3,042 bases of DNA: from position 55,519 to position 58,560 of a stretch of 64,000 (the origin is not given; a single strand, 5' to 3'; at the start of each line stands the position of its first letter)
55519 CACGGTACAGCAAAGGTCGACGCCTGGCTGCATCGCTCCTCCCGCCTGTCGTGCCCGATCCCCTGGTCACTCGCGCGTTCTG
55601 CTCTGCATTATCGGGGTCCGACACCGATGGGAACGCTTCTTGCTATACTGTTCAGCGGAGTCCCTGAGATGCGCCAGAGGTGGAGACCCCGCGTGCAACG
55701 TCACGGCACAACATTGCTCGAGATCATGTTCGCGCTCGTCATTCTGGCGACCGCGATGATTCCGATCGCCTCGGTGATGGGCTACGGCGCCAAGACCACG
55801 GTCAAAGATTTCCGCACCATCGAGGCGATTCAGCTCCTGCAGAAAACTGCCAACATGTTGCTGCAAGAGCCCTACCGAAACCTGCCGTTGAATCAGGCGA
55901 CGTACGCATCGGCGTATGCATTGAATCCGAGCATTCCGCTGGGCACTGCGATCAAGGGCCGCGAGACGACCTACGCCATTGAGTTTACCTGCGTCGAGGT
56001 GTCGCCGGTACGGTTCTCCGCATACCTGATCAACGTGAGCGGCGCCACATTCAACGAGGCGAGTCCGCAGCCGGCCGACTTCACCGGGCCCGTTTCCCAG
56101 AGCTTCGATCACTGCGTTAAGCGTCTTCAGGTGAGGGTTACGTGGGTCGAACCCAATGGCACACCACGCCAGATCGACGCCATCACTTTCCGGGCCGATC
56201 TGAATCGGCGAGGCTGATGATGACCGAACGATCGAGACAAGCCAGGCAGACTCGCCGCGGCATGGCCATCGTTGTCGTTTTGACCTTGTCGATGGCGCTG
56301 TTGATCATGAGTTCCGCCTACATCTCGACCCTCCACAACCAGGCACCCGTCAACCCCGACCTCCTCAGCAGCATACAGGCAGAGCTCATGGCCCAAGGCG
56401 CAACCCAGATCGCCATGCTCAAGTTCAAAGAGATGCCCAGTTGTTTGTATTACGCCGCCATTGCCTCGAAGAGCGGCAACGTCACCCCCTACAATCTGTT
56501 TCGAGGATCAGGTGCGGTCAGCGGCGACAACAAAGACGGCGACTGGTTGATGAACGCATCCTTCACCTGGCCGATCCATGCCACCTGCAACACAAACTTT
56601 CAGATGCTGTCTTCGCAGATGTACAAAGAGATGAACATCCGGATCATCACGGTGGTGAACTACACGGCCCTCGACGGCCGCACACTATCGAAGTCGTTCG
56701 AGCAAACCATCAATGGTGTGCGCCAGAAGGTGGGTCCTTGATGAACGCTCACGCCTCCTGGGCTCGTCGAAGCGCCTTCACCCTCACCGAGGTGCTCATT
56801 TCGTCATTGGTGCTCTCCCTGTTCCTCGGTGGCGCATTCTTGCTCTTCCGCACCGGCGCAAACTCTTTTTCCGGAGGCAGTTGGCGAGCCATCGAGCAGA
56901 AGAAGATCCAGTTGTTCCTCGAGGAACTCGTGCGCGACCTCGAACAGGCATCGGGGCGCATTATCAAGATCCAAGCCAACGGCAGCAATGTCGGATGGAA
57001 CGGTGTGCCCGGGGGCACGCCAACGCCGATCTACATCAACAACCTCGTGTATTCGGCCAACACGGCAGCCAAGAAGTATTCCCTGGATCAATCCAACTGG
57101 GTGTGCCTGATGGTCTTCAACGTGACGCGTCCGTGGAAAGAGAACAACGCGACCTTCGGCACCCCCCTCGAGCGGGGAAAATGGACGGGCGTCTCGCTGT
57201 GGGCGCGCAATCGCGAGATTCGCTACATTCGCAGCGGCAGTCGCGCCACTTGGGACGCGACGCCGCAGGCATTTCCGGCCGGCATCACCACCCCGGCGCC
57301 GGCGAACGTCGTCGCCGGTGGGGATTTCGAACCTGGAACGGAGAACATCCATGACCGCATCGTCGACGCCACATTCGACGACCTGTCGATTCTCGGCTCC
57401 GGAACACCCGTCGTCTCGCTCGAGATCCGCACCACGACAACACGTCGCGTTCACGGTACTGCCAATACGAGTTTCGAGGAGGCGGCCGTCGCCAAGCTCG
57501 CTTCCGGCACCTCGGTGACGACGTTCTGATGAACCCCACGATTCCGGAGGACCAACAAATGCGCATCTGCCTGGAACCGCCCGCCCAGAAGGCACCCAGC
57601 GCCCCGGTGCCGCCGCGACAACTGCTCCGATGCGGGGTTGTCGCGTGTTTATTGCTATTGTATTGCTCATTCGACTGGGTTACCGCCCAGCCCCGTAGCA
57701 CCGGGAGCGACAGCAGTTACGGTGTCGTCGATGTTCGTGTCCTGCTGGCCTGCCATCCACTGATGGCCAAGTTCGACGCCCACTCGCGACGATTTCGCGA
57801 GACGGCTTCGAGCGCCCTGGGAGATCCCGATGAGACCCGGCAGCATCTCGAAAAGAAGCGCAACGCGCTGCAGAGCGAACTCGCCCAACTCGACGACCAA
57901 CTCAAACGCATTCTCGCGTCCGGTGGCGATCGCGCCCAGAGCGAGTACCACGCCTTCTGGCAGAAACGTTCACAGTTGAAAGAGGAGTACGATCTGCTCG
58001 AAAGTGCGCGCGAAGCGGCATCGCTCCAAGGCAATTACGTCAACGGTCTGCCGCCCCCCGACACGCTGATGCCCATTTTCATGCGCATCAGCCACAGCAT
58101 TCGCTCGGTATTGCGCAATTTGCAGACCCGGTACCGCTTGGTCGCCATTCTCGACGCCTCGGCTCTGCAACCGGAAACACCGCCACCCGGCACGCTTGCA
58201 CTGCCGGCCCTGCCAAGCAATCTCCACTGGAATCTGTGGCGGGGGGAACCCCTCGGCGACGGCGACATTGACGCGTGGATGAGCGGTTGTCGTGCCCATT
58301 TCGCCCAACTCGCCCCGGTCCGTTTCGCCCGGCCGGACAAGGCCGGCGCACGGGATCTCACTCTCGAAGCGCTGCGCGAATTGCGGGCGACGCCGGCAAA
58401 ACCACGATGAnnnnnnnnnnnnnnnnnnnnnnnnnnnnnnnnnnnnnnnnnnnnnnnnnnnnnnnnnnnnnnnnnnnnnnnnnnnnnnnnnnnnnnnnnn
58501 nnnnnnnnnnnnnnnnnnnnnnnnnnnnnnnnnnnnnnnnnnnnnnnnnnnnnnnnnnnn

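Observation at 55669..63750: Pseudopilin trio + two paralogous secreted coiled-coil proteins with a conserved (L)A(C/L)HPLMA(K/N)(F/Y)D motif + 1417-aa secreted giant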

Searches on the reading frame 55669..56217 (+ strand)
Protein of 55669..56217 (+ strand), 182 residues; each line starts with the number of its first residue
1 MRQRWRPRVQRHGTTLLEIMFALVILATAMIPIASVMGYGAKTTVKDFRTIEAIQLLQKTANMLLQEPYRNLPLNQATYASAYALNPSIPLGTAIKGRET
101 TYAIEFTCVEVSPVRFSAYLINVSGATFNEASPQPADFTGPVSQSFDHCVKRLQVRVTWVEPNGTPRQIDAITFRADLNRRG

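Call 5: search_protein_families(library=pfam, proteins=[window:55669-56217:+], max_evalue=1)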
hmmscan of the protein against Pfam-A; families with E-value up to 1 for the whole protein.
window:55669-56217:+ (182 aa): 1 family
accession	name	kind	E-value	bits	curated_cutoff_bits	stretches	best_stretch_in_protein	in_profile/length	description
PF07963.17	N_methyl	-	0.003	17.5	21.2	1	11-31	4-24/27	Prokaryotic N-terminal methylation motif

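Call 6: search_protein_families(library=ncbifam, proteins=[window:55669-56217:+], max_evalue=1)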
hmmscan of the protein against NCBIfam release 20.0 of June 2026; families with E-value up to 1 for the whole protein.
window:55669-56217:+ (182 aa): 4 families
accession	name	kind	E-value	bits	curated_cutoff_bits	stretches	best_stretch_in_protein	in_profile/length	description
NF041013.1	T4P_ComGE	equivalog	0.0037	17.3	49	1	13-60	5-52/83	competence type IV pilus minor pilin ComGE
TIGR01707.1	gspI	equivalog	0.023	15.2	44.35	1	13-39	1-27/101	type II secretion system minor pseudopilin GspI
NF004823.0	PRK06179.1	subfamily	0.05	13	310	1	142-177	156-191/271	oxidoreductase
TIGR02532.1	IV_pilin_GFxxxE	domain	0.053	13.4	16.3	1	15-30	5-20/24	prepilin-type N-terminal cleavage/methylation domain-containing protein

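Call 51: search_solved_structures(query=A5, max_evalue=1)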
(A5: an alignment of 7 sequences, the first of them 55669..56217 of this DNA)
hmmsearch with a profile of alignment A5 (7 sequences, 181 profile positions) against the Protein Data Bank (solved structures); distinct sequences matched with E-value up to 1: 4.
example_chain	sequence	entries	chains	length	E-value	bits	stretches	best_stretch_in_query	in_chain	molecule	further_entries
6y7o_A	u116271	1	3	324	0.0084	19.3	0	40-89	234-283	Tako8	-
6g6m_A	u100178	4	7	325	0.0089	19.3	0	40-89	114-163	Tako8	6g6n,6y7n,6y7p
7tgg_A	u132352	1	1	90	0.57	13.4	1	3-38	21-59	Geopilin domain 1 protein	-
9egp_A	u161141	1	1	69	0.85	12.8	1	3-34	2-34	Geopilin domain 1 protein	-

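Call 78: search_protein_families(library=ncbifam, alignment_id=A11, max_evalue=1)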
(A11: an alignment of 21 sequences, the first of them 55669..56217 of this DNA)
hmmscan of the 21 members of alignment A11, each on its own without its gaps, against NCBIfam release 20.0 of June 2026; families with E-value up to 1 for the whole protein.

A. member 1, window:55669-56217:+ (182 aa): 4 families
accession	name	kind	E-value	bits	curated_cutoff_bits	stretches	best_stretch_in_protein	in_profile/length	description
NF041013.1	T4P_ComGE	equivalog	0.0037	17.3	49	1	13-60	5-52/83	competence type IV pilus minor pilin ComGE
TIGR01707.1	gspI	equivalog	0.023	15.2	44.35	1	13-39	1-27/101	type II secretion system minor pseudopilin GspI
NF004823.0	PRK06179.1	subfamily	0.05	13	310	1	142-177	156-191/271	oxidoreductase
TIGR02532.1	IV_pilin_GFxxxE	domain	0.053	13.4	16.3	1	15-30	5-20/24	prepilin-type N-terminal cleavage/methylation domain-containing protein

B. families by the number of members that match (of 21 scanned): 24 families
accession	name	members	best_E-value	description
TIGR02532.1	IV_pilin_GFxxxE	11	3.8e-06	prepilin-type N-terminal cleavage/methylation domain-containing protein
NF041013.1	T4P_ComGE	10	3.3e-07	competence type IV pilus minor pilin ComGE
TIGR01707.1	gspI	6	0.0004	type II secretion system minor pseudopilin GspI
TIGR02523.1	type_IV_pilV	6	0.0029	type IV pilus modification protein PilV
NF041002.1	pilin_ComGF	5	1.3e-06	competence type IV pilus minor pilin ComGF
TIGR02599.1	TIGR02599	5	7.5e-05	Verru_Chthon cassette protein C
NF007848.0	PRK10557.1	5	0.0024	prepilin peptidase-dependent protein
TIGR01711.1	gspJ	4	0.00024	type II secretion system minor pseudopilin GspJ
NF037980.1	T2SS_GspK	4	0.0022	type II secretion system minor pseudopilin GspK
NF040982.1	ComGD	3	0.005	competence type IV pilus minor pilin ComGD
NF047828.1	T3SSXpsI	2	0.0058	type II secretion system protein XpsI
TIGR01708.2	typeII_sec_gspH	2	0.087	type II secretion system minor pseudopilin GspH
NF038235.1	retron_Ec48_2TM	1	0.00015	retron Ec48 family effector membrane protein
NF007800.0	PRK10506.1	1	0.00085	prepilin peptidase-dependent protein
NF040999.1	pilin_ComGC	1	0.0039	competence type IV pilus major pilin ComGC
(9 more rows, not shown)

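Call 79: search_protein_families(library=pfam, alignment_id=A11, max_evalue=1)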
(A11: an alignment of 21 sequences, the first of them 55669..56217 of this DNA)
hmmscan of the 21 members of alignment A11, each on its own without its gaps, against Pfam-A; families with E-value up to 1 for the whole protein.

A. member 1, window:55669-56217:+ (182 aa): 1 family
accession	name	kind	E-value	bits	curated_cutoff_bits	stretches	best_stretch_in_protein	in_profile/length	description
PF07963.17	N_methyl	-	0.003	17.5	21.2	1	11-31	4-24/27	Prokaryotic N-terminal methylation motif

B. families by the number of members that match (of 21 scanned): 5 families
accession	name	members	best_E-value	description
PF07963.17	N_methyl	13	6.6e-08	Prokaryotic N-terminal methylation motif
PF17878.8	ssDBP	1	0.012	Phage single-stranded DNA-binding protein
PF02618.21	YceG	1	0.014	YceG-like family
PF09851.14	SHOCT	1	0.095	Short C-terminal domain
PF12547.13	ATXN-1_C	1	0.1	Ataxin-1 like family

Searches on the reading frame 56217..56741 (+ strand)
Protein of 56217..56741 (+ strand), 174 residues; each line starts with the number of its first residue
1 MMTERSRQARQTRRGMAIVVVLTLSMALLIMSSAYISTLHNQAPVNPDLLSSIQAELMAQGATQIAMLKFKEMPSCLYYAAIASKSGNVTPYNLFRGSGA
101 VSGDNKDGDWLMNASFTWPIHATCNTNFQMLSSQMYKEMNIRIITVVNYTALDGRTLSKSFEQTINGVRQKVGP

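Call 5: search_protein_families(library=pfam, proteins=[window:56217-56741:+], max_evalue=1)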
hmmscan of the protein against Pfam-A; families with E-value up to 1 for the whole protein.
window:56217-56741:+ (174 aa): 0 families

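Call 6: search_protein_families(library=ncbifam, proteins=[window:56217-56741:+], max_evalue=1)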
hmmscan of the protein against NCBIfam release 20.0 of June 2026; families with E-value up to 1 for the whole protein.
window:56217-56741:+ (174 aa): 1 family
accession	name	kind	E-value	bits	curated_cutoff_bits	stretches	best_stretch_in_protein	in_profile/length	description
NF037980.1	T2SS_GspK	equivalog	0.0047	16.5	130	1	14-71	2-59/307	type II secretion system minor pseudopilin GspK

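Call 52: search_solved_structures(query=A6, max_evalue=1)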
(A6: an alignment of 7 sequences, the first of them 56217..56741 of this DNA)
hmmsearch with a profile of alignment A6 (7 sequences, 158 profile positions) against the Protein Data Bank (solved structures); distinct sequences matched with E-value up to 1: 0.

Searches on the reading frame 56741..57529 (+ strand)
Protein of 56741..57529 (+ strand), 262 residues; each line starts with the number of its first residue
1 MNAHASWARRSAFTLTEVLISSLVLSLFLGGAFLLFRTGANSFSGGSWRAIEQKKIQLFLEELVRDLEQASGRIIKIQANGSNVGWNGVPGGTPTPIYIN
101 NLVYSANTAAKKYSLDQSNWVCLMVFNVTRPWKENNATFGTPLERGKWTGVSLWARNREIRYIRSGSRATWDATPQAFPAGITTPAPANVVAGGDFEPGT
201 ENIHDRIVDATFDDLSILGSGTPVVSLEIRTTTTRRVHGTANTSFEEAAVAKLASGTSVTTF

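Call 5: search_protein_families(library=pfam, proteins=[window:56741-57529:+], max_evalue=1)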
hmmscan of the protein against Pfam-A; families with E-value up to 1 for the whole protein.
window:56741-57529:+ (262 aa): 1 family
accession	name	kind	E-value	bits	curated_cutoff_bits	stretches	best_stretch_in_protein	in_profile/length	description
PF07963.17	N_methyl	-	0.00016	21.5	21.2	1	8-33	2-27/27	Prokaryotic N-terminal methylation motif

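Call 6: search_protein_families(library=ncbifam, proteins=[window:56741-57529:+], max_evalue=1)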
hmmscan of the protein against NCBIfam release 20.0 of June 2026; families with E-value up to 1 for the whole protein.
window:56741-57529:+ (262 aa): 3 families
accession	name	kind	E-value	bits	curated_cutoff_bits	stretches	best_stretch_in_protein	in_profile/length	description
NF041002.1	pilin_ComGF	equivalog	0.00092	19.5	80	1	11-78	2-67/139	competence type IV pilus minor pilin ComGF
TIGR02532.1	IV_pilin_GFxxxE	domain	0.0064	16.3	16.3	1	11-32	2-23/24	prepilin-type N-terminal cleavage/methylation domain-containing protein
NF001950.0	PRK00733.1-1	equivalog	0.13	10.3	826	1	17-79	592-656/807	sodium-translocating pyrophosphatase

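Call 53: search_solved_structures(query=A7, max_evalue=1)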
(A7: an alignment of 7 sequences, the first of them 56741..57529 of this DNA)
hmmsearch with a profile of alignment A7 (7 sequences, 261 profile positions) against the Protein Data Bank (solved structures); distinct sequences matched with E-value up to 1: 2.
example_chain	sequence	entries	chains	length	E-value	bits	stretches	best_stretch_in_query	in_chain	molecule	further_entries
9egp_A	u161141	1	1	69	0.011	18.6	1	7-39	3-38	Geopilin domain 1 protein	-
7tgg_A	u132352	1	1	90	0.012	18.6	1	7-40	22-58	Geopilin domain 1 protein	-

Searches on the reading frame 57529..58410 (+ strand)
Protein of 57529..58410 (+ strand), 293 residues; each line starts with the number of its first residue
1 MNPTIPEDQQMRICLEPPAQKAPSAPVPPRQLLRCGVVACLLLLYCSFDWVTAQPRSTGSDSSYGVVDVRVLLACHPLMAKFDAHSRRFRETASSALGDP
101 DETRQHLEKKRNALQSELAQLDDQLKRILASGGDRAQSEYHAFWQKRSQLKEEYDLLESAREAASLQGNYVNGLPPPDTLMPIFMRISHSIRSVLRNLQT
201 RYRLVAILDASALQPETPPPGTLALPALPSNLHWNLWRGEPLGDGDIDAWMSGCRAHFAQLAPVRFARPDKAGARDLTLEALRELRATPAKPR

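Call 5: search_protein_families(library=pfam, proteins=[window:57529-58410:+], max_evalue=1)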
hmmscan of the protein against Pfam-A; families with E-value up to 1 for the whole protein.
window:57529-58410:+ (293 aa): 7 families
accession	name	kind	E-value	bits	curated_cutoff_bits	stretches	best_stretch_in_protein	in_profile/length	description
PF05400.18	FliT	-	0.024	15.9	29.5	1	84-126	38-80/85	Flagellar protein FliT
PF11068.13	YlqD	-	0.064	14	27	1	102-160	20-82/131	YlqD protein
PF17675.6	APG6_N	-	0.085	13.7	45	1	96-162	54-119/132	Apg6 coiled-coil region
PF05811.18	DUF842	-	0.12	12.6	25.1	1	104-151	54-100/131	Eukaryotic protein of unknown function (DUF842)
PF01920.25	Prefoldin_2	-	0.13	12.7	27.6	1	101-128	61-88/106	Prefoldin subunit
PF03836.20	RasGAP_C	-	0.19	12.2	26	1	90-136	45-91/137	RasGAP C-terminus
PF03131.22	bZIP_Maf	-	0.23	12.4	22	1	100-166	22-86/92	bZIP Maf transcription factor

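Call 6: search_protein_families(library=ncbifam, proteins=[window:57529-58410:+], max_evalue=1)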
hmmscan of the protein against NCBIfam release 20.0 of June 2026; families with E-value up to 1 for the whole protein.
window:57529-58410:+ (293 aa): 3 families
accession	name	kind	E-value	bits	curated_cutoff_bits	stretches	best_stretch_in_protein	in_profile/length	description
NF033105.1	bla_subclass_B3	equivalog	0.088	12.1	240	1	68-120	204-256/257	subclass B3 metallo-beta-lactamase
NF045487.1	ASRP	equivalog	0.089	11.4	300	1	96-158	409-466/593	archaea-specific SMC-related protein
TIGR00996.1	Mtu_fam_mce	paralog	0.22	10.7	140.5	1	71-126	214-269/291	MCE family protein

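Call 43: search_protein_families(library=pfam, alignment_id=A3, max_evalue=10)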
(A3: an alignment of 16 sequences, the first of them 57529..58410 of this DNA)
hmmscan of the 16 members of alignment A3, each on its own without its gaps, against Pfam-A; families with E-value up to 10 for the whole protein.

A. member 1, window:57529-58410:+ (293 aa): 7 families
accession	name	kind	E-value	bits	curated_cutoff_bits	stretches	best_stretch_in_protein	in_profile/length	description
PF05400.18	FliT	-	0.024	15.9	29.5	1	84-126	38-80/85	Flagellar protein FliT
PF11068.13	YlqD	-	0.064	14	27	1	102-160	20-82/131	YlqD protein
PF17675.6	APG6_N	-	0.085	13.7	45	1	96-162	54-119/132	Apg6 coiled-coil region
PF05811.18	DUF842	-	0.12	12.6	25.1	1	104-151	54-100/131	Eukaryotic protein of unknown function (DUF842)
PF01920.25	Prefoldin_2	-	0.13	12.7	27.6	1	101-128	61-88/106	Prefoldin subunit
PF03836.20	RasGAP_C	-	0.19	12.2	26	1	90-136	45-91/137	RasGAP C-terminus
PF03131.22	bZIP_Maf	-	0.23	12.4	22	1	100-166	22-86/92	bZIP Maf transcription factor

B. families by the number of members that match (of 16 scanned): 67 families (the first 25 are shown)
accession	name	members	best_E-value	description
PF03938.19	OmpH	4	0.00064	Outer membrane protein (OmpH-like)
PF16326.10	ABC_tran_CTD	4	0.0041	ABC transporter C-terminal domain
PF14712.11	Snapin_Pallidin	2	0.0025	Snapin/Pallidin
PF23289.1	Spectrin_5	2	0.0054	Guanine nucleotide exchange factor DBS-like, spectrin-like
PF25764.1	KIF21A_4th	2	0.0087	KIF21A-like domain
PF04513.17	Baculo_PEP_C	2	0.016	Baculovirus polyhedron envelope protein, PEP, C terminus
PF11068.13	YlqD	2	0.064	YlqD protein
PF17675.6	APG6_N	2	0.079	Apg6 coiled-coil region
PF20396.3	DUF6689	2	0.62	Family of unknown function (DUF6689)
PF06005.17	ZapB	2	1.8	Cell division protein ZapB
PF19220.6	Rod_CreS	1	0.00071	Crescentin, rod domain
PF23735.1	KIF9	1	0.0012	Kinesin-like protein KIF9 domain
PF04831.18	POPDC1-3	1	0.0038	POPDC1-3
PF06413.17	Neugrin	1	0.0043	Neugrin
PF24525.1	TTC3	1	0.007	TTC3, helical domain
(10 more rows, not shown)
